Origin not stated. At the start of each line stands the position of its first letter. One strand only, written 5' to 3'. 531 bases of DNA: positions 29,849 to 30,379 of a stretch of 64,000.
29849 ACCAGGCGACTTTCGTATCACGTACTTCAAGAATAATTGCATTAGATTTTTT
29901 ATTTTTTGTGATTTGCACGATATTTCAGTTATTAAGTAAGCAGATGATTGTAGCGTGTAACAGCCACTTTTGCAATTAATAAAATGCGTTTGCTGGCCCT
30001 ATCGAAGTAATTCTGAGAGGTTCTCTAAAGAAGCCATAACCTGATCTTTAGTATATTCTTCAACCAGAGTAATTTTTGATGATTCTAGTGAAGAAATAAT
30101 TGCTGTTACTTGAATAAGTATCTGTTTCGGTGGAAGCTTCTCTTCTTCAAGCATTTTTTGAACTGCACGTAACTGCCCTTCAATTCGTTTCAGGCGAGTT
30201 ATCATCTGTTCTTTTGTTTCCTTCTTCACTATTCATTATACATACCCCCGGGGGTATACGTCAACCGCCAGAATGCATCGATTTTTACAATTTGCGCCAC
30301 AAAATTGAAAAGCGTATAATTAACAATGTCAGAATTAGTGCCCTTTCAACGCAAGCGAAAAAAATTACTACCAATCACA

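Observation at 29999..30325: Ligand-less CsoR/FrmR-family repressor with a perfect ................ operator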

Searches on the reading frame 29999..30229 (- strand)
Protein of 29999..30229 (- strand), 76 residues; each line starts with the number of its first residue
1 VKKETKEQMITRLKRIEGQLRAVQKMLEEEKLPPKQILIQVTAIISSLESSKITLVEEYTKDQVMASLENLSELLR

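Call 3: search_protein_families(library=pfam, proteins=[window:29999-30229:-], max_evalue=1)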
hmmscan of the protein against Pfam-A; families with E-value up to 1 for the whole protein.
window:29999-30229:- (76 aa): 2 families
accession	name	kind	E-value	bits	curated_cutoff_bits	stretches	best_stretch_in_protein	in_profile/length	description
PF02583.22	Trns_repr_metal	-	3.2e-16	59.9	22.8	1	6-74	2-72/78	Metal-sensitive transcriptional repressor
PF05046.19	Img2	-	0.1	13.3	34.4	1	3-32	20-49/84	Mitochondrial large subunit ribosomal protein (Img2)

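Call 9: find_homologous_proteins(query=window:29999-30229:-, max_evalue=0.001)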
Query window:29999-30229:- (76 aa): 3 proteins with E <= 0.001 among 4 candidates.
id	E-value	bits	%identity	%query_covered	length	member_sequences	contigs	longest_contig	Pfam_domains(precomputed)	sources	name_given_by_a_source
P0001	9.0e-36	138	100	100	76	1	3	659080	PF02583.23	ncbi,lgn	-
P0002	6.0e-32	126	88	100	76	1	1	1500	PF02583.23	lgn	-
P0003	5.7e-18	82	59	100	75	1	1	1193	PF02583.23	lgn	-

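Call 10: search_solved_structures(query=window:29999-30229:-, max_evalue=1, show_alignments=5)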
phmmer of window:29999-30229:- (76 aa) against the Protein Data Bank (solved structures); distinct sequences matched with E-value up to 1: 10.
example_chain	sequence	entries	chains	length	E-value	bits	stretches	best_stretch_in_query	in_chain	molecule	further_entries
4m1p_A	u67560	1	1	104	1.1e-07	35.4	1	3-65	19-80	Copper-sensitive operon repressor (CsoR)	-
4adz_A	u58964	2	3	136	3.3e-06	30.8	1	6-64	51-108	CSOR | COPPER SENSITIVE OPERON REPRESSOR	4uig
5fmn_A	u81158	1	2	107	5.4e-06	30.1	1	3-62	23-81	INRS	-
7mq1_A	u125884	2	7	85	6.2e-06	29.9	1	5-58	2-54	Copper-sensing transcriptional repressor csoR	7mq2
7mq3_A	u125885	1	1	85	6.9e-06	29.8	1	5-58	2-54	Copper-sensing transcriptional repressor csoR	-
6ahx_A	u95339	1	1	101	1.2e-05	29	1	5-59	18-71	Putative cytosolic protein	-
5lcy_A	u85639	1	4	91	0.00023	25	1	4-66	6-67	Frmr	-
5lbm_A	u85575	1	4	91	0.012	19.6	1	4-59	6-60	Transcriptional repressor FrmR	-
3aai_A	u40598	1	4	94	0.023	18.7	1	5-69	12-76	Copper homeostasis operon regulatory protein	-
2hh7_A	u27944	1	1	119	0.088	16.9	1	6-57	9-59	Hypothetical protein CsoR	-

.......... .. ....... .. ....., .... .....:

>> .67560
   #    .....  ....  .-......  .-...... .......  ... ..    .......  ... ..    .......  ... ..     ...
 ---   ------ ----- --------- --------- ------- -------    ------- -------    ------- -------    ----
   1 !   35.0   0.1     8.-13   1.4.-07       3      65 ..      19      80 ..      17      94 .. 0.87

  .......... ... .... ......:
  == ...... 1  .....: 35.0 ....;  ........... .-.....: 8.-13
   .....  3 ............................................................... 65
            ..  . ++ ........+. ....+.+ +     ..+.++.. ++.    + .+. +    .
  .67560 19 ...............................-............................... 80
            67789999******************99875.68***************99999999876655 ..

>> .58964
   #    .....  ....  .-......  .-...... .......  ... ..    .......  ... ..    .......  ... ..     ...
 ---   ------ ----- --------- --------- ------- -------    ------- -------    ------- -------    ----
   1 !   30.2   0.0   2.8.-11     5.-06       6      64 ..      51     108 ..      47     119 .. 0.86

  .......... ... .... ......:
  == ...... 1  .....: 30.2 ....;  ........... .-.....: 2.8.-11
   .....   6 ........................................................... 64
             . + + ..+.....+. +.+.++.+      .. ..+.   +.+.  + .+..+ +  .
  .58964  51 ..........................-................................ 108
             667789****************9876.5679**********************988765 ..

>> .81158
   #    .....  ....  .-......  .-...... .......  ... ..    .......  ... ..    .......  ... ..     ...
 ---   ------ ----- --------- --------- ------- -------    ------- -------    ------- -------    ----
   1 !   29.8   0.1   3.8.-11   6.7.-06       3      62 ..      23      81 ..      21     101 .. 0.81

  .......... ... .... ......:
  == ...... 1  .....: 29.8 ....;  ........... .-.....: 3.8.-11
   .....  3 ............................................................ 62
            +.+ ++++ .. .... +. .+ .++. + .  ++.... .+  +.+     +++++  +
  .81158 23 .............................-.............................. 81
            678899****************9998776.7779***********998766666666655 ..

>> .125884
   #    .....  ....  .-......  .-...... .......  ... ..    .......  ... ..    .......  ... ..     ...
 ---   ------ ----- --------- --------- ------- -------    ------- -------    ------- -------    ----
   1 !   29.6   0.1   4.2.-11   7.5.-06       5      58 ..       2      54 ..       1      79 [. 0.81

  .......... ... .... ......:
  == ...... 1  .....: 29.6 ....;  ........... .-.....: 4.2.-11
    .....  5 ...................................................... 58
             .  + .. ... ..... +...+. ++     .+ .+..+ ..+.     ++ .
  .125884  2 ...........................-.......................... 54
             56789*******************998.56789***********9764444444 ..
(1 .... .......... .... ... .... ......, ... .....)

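Call 12: find_encoding_contigs(protein=P0001, flank=6000, max_places=5)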
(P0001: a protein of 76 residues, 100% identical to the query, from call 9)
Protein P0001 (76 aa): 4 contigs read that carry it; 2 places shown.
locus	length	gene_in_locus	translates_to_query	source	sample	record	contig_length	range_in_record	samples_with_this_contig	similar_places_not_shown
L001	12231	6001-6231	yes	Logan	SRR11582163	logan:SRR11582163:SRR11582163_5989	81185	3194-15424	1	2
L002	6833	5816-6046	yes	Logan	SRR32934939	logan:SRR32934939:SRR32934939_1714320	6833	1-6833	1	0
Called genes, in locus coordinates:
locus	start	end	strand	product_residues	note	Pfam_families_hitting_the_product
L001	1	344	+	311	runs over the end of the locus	PF01699:Na_Ca_ex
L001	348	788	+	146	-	PF00717:Peptidase_S24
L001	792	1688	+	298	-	PF00583:Acetyltransf_1, PF13673:Acetyltransf_10 (weak), PF13508:Acetyltransf_7, PF08445:FR47 (faint), PF13527:Acetyltransf_9 (faint), PF00583:Acetyltransf_1 (weak), PF13508:Acetyltransf_7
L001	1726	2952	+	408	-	PF00817:IMS, PF11799:IMS_C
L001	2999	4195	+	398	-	PF02540:NAD_synthase (faint), PF03054:tRNA_Me_trans, PF20259:tRNA_Me_trans_M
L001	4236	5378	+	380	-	-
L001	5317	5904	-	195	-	-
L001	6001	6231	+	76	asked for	PF02583:Trns_repr_metal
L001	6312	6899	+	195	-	-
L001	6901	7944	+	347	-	-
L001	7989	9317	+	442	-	PF00772:DnaB, PF13481:AAA_25, PF03796:DnaB_C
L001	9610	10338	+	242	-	PF17032:Zn_ribbon_15 (faint), PF12773:DZR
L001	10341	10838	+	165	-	-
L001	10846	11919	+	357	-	PF00849:PseudoU_synth_2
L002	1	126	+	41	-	?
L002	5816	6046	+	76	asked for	PF02583:Trns_repr_metal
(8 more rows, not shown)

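Call 13: find_encoding_contigs(protein=P0003, flank=6000, max_places=5)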
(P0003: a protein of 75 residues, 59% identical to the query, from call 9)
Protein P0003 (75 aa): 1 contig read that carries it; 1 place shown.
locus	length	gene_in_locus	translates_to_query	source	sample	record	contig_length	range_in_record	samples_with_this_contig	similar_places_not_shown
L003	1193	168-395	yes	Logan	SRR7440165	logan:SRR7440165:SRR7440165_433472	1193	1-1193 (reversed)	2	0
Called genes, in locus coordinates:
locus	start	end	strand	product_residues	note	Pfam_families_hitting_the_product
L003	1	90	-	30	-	?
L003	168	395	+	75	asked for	PF02583:Trns_repr_metal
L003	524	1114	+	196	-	-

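Call 14: find_encoding_contigs(protein=P0002, flank=6000, max_places=5)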
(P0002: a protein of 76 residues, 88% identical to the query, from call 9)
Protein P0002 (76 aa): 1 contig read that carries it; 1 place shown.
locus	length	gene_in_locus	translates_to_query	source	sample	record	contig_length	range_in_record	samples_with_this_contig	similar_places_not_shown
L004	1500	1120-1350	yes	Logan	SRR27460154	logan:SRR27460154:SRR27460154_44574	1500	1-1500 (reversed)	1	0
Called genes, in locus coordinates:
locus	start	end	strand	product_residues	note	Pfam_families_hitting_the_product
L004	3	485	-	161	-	?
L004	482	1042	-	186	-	-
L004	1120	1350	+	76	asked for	PF02583:Trns_repr_metal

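Call 23: search_protein_representatives(protein=window:29999-30229:-)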
Query: 76 residues. Proteins with E-value up to 0.001 (for the whole library): 190; up to 1e-10: 7; up to 1e-30: 1. The best 150 are listed.
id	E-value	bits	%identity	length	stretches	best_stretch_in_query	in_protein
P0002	1.9e-32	125.7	88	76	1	1-76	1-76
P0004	2.3e-20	87.7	58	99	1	1-76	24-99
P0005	8.7e-17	76.6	55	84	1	1-76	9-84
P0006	4.3e-15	71.2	53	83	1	4-76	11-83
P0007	2.1e-14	69.1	49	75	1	4-76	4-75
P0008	7.3e-13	64.2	54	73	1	7-76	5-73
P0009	7.2e-12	61.1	47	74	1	4-76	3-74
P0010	5.0e-10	55.3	46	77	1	4-75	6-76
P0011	1.8e-08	50.4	38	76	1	4-75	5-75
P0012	2.0e-08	50.3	44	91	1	12-75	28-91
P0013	2.6e-08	49.9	51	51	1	26-76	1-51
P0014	5.5e-08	48.9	27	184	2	2-65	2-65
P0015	6.4e-08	48.7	50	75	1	10-76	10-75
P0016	9.8e-08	48.1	42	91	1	3-72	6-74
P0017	7.0e-07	45.5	41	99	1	4-70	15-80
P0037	1.6e-05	41.2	39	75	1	8-73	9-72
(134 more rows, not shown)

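Call 33: find_related_loci(query=A2, collection=genome_contigs, flank=5000)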
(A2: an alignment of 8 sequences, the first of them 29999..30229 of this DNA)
Query A2 (76 aa) in genome_contigs; peptide patterns used: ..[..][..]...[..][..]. (x = any residue, [..] = any of these).
77 stretches matched a pattern; 1 encode a relative of the query (tblastn E <= 1e-3); 1 distinct loci.
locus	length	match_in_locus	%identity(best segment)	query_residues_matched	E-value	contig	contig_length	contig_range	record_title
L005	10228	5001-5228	55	1-76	6e-24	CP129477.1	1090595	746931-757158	MAG: Candidatus Dojkabacteria bacterium isolate cMAG.19 chromosome, complete genome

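Call 36: find_related_loci(query=A2, collection=metagenome_contigs, flank=4000)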
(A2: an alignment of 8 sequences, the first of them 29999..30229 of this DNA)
Query A2 (76 aa) in metagenome_contigs; peptide patterns used: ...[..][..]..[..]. (x = any residue, [..] = any of these).
191 stretches matched a pattern; 5 encode a relative of the query (tblastn E <= 1e-3); 5 distinct loci.
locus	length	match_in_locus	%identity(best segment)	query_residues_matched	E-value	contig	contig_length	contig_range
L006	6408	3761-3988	67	1-76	2e-31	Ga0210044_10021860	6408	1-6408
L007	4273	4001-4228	66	1-76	1e-30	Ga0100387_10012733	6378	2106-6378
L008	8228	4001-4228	55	1-76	1e-25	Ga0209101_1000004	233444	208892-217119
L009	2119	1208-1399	63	1-64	9e-25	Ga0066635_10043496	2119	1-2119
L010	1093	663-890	55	1-76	7e-24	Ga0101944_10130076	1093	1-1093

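Call 42: find_homologous_proteins(query=A1, max_evalue=0.001)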
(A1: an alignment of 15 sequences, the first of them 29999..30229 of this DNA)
Query A1 (15 sequences) (76 aa, profile of the alignment): 7955 proteins with E <= 0.001 among 8000 candidates; the best 120 are listed.
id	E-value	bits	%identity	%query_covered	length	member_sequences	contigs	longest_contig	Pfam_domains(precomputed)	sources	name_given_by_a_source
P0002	6.2e-30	121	88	100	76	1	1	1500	PF02583.23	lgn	-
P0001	1.9e-29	119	100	100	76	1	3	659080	PF02583.23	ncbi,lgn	-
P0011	1.6e-25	107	37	96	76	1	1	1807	PF02583.23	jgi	jgi:DNA-binding FrmR family transcriptional regulator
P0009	1.7e-25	106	47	96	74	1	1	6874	PF02583.23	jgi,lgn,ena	-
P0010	3.9e-24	102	46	97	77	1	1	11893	PF02583.23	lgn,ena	-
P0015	4.0e-23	99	51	86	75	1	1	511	PF02583.23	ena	-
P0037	7.6e-23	98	40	82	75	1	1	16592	PF02583.23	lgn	-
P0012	2.3e-22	96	44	83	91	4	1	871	PF02583.23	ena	-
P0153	3.3e-22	96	38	96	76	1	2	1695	PF02583.23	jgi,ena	-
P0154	3.4e-22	96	43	83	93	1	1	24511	PF02583.23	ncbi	-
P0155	1.2e-21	94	41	100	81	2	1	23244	PF02583.23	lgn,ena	-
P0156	5.5e-21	92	46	89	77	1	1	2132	PF02583.23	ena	-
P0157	1.1e-20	91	42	100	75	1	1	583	PF02583.23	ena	-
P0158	1.7e-20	90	38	100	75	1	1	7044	PF02583.23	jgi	-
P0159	1.8e-20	90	40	86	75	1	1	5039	PF02583.23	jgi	-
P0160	2.9e-20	90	37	86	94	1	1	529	PF02583.23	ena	-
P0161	5.3e-20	89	37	86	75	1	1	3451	PF02583.23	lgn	-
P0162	6.3e-20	89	43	100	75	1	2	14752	PF02583.23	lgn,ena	-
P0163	7.6e-20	88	36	100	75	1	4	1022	PF02583.23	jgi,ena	-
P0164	1.4e-19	87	42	100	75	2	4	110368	PF02583.23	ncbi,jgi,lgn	-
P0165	2.3e-19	87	42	100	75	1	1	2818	PF02583.23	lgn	-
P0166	3.4e-19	86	41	100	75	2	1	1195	PF02583.23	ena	-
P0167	9.9e-19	85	-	-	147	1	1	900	PF02583.23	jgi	-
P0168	1.7e-18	84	37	100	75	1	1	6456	PF02583.23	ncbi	-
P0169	5.9e-18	82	37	89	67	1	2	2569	PF02583.23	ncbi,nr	ncbi:MAG TPA: metal-sensing transcriptional repressor, partial [Candidatus Dojkabacteria bacterium]|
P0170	1.3e-14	72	38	72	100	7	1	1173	PF02583.23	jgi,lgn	jgi:DNA-binding FrmR family transcriptional regulator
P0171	1.4e-14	72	39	78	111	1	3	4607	PF02583.23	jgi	jgi:CsoR family transcriptional regulator, copper-sensing transcriptional repressor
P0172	1.5e-14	71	37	86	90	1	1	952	PF02583.23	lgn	-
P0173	1.7e-14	71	35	86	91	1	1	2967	PF02583.23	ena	-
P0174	1.9e-14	71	-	-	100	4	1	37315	PF02583.23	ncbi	ncbi:MAG: metal-sensitive transcriptional regulator [Thermoleophilia bacterium]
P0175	2.0e-14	71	38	89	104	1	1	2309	PF02583.23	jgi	jgi:DNA-binding FrmR family transcriptional regulator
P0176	2.1e-14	71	-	-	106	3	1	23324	PF02583.23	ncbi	ncbi:MAG: metal-sensitive transcriptional regulator [Thermoleophilia bacterium]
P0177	2.2e-14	71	38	87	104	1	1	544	PF02583.23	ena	-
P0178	2.5e-14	71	33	91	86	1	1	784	PF02583.23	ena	-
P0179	2.8e-14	71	37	78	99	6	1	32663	PF02583.23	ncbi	ncbi:MAG: metal-sensitive transcriptional regulator [Thermoleophilia bacterium]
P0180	2.8e-14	71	-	-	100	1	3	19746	PF02583.23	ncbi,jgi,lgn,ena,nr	ncbi:MAG TPA: metal-sensitive transcriptional regulator [Thermoleophilia bacterium]|nr:metal-sensiti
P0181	3.4e-14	70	41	83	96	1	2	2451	PF02583.23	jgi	jgi:DNA-binding FrmR family transcriptional regulator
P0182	3.5e-14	70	-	-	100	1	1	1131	PF02583.23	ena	-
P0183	3.6e-14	70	39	78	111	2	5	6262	PF02583.23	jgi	jgi:CsoR family transcriptional regulator, copper-sensing transcriptional repressor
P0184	3.7e-14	70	39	80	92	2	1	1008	PF02583.23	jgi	jgi:DNA-binding FrmR family transcriptional regulator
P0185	4.8e-14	70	39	78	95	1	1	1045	PF02583.23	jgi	jgi:DNA-binding FrmR family transcriptional regulator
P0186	5.4e-14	70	39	80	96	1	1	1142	PF02583.23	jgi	jgi:CsoR family transcriptional regulator, copper-sensing transcriptional repressor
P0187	7.9e-14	69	35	97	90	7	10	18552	PF02583.23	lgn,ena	-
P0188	8.0e-14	69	41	80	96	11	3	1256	PF02583.23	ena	-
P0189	8.3e-14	69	40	83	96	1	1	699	PF02583.23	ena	-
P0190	9.4e-14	69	34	82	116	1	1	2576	PF02583.23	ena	-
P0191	1.0e-13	69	38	84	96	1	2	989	PF02583.23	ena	-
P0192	1.1e-13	69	38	83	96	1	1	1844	PF02583.23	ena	-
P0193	1.1e-13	69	38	83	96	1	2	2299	PF02583.23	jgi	jgi:DNA-binding FrmR family transcriptional regulator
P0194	1.2e-13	69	37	86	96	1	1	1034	PF02583.23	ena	-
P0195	1.2e-13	69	35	82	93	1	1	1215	PF02583.23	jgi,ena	-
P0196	1.2e-13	68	44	84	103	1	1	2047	PF02583.23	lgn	-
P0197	1.3e-13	68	42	78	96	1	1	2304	PF02583.23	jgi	jgi:CsoR family transcriptional regulator, copper-sensing transcriptional repressor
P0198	1.3e-13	68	37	93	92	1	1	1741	PF02583.23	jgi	jgi:DNA-binding FrmR family transcriptional regulator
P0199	1.3e-13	68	38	83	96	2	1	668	PF02583.23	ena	-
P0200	1.3e-13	68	37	79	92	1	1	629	PF02583.23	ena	-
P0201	1.4e-13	68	38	86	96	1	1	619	PF02583.23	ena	-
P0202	1.5e-13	68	37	86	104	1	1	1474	PF02583.23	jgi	jgi:DNA-binding FrmR family transcriptional regulator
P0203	1.5e-13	68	38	83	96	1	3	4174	PF02583.23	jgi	jgi:DNA-binding FrmR family transcriptional regulator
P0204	1.5e-13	68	39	78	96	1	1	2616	PF02583.23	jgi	jgi:DNA-binding FrmR family transcriptional regulator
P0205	1.6e-13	68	39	80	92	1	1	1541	PF02583.23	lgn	-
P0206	1.6e-13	68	37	91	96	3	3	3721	PF02583.23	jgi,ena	jgi:DNA-binding FrmR family transcriptional regulator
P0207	1.6e-13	68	40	83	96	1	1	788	PF02583.23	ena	-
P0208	1.6e-13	68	35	86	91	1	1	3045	PF02583.23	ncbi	-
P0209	1.7e-13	68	35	88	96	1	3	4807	PF02583.23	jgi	jgi:DNA-binding FrmR family transcriptional regulator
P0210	1.7e-13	68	35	91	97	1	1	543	PF02583.23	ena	-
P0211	1.7e-13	68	38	83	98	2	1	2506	PF02583.23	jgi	jgi:DNA-binding FrmR family transcriptional regulator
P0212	1.9e-13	68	37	86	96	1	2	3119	PF02583.23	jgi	jgi:CsoR family transcriptional regulator, copper-sensing transcriptional repressor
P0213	1.9e-13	68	36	84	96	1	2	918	PF02583.23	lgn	-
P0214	2.0e-13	68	35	83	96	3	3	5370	PF02583.23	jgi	jgi:DNA-binding FrmR family transcriptional regulator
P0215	2.2e-13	68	38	83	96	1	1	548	PF02583.23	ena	-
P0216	2.2e-13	68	39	78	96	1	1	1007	PF02583.23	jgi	jgi:DNA-binding FrmR family transcriptional regulator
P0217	2.4e-13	68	35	89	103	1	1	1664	PF02583.23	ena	-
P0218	2.4e-13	68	36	80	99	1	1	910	PF02583.23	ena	-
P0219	2.4e-13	68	38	91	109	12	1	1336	PF02583.23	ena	-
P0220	2.5e-13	67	35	86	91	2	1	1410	PF02583.23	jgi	jgi:DNA-binding FrmR family transcriptional regulator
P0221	2.6e-13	67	38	76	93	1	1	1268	PF02583.23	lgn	-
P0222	2.6e-13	67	35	83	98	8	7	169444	PF02583.23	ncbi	-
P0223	2.6e-13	67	38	91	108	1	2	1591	PF02583.23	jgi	jgi:DNA-binding FrmR family transcriptional regulator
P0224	2.7e-13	67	38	91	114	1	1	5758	PF02583.23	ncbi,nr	ncbi:MAG: CsoR family transcriptional regulator, copper-sensing transcriptional repressor [Rubrobact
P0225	2.9e-13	67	-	-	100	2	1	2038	PF02583.23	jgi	-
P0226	2.9e-13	67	34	84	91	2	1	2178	PF02583.23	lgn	-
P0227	3.1e-13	67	38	83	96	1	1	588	PF02583.23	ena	-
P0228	3.1e-13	67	35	86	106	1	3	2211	PF02583.23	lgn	-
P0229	3.2e-13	67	37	83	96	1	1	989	PF02583.23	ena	-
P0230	3.2e-13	67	37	83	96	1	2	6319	PF02583.23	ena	-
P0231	3.2e-13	67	38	91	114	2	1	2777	PF02583.23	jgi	jgi:DNA-binding FrmR family transcriptional regulator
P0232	3.3e-13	67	34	84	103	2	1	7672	PF02583.23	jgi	jgi:DNA-binding FrmR family transcriptional regulator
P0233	3.4e-13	67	38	84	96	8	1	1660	PF02583.23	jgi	jgi:DNA-binding FrmR family transcriptional regulator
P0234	3.4e-13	67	40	76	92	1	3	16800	PF02583.23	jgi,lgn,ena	jgi:DNA-binding FrmR family transcriptional regulator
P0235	3.4e-13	67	37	86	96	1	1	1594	PF02583.23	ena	-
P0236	3.6e-13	67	41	83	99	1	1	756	PF02583.23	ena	-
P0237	3.6e-13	67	38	80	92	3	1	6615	PF02583.23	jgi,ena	jgi:DNA-binding FrmR family transcriptional regulator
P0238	3.6e-13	67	37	86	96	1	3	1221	PF02583.23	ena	-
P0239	3.7e-13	67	37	86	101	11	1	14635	PF02583.23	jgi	jgi:DNA-binding FrmR family transcriptional regulator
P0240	3.8e-13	67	37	86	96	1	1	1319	PF02583.23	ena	-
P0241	3.8e-13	67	37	83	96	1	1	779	PF02583.23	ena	-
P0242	3.8e-13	67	40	83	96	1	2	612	PF02583.23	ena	-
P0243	4.0e-13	67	35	86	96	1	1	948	PF02583.23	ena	-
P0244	4.1e-13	67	39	78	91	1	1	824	PF02583.23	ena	-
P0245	4.2e-13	67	38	93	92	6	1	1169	PF02583.23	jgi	-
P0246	4.2e-13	67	37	92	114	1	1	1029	PF02583.23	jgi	jgi:CsoR family transcriptional regulator, copper-sensing transcriptional repressor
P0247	4.3e-13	67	33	80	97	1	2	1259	PF02583.23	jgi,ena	jgi:DNA-binding FrmR family transcriptional regulator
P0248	4.4e-13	67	40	83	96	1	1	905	PF02583.23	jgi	jgi:CsoR family transcriptional regulator, copper-sensing transcriptional repressor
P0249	4.4e-13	67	37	86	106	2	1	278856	PF02583.23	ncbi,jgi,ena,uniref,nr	ncbi:metal-sensitive transcriptional regulator [Corynebacterium sp. UBA2622]|uniref:metal-sensitive 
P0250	4.4e-13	67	42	82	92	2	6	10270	PF02583.23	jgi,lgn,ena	jgi:DNA-binding FrmR family transcriptional regulator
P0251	4.4e-13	67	38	86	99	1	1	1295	PF02583.23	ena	-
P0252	4.4e-13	67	41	78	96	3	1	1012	PF02583.23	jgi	-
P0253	4.4e-13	67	38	83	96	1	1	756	PF02583.23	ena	-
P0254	4.4e-13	67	35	83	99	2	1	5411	PF02583.23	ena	-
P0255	4.5e-13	67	37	83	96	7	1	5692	PF02583.23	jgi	-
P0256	4.5e-13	67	33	96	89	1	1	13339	PF02583.23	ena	-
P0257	4.6e-13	67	33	83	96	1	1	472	PF02583.23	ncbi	-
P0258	4.7e-13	67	36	80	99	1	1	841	PF02583.23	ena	-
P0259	4.8e-13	67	39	84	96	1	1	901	PF02583.23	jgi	jgi:DNA-binding FrmR family transcriptional regulator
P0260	4.9e-13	67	41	83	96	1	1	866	PF02583.23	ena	-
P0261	4.9e-13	67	40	86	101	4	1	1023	PF02583.23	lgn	-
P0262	4.9e-13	67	38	83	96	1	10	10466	PF02583.23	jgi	jgi:DNA-binding FrmR family transcriptional regulator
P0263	4.9e-13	67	46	86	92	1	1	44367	PF02583.23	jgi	jgi:CsoR family transcriptional regulator, copper-sensing transcriptional repressor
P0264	5.0e-13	67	38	89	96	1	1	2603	PF02583.23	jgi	jgi:DNA-binding FrmR family transcriptional regulator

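Call 44: find_encoding_contigs(protein=P0164, flank=4000, max_places=2)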
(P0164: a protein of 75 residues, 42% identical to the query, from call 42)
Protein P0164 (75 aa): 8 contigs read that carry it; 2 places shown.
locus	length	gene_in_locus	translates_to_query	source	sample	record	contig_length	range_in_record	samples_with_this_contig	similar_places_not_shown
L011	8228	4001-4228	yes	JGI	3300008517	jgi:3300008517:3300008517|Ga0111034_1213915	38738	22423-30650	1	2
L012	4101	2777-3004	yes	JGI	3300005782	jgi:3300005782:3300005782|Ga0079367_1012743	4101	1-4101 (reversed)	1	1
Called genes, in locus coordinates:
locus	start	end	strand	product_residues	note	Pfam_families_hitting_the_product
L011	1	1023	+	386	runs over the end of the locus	PF00089:Trypsin, PF13365:Trypsin_2, PF13180:PDZ_2, PF17820:PDZ_6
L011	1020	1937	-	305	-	PF01135:PCMT (faint), PF17827:PrmC_N, PF06325:PrmA, PF02475:TRM5-TYW2_MTfase (weak), PF05175:MTS, PF13847:Methyltransf_31, PF08242:Methyltransf_12 (weak), PF13649:Methyltransf_25 (weak), +1 more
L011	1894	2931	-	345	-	PF03462:PCRF, PF00472:RF-1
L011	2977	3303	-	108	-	PF01197:Ribosomal_L31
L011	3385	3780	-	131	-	PF01797:Y1_Tnp (weak)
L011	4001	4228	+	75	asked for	PF02583:Trns_repr_metal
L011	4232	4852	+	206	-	PF04203:Sortase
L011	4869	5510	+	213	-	PF13483:Lactamase_B_3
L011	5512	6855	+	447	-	PF00772:DnaB, PF03796:DnaB_C, PF13481:AAA_25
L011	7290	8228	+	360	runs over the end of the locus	PF14279:HNH_5 (weak)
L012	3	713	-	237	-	?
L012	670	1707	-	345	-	PF03462:PCRF, PF00472:RF-1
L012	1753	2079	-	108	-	PF01197:Ribosomal_L31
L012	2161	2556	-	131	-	PF01797:Y1_Tnp (weak)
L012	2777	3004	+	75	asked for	PF02583:Trns_repr_metal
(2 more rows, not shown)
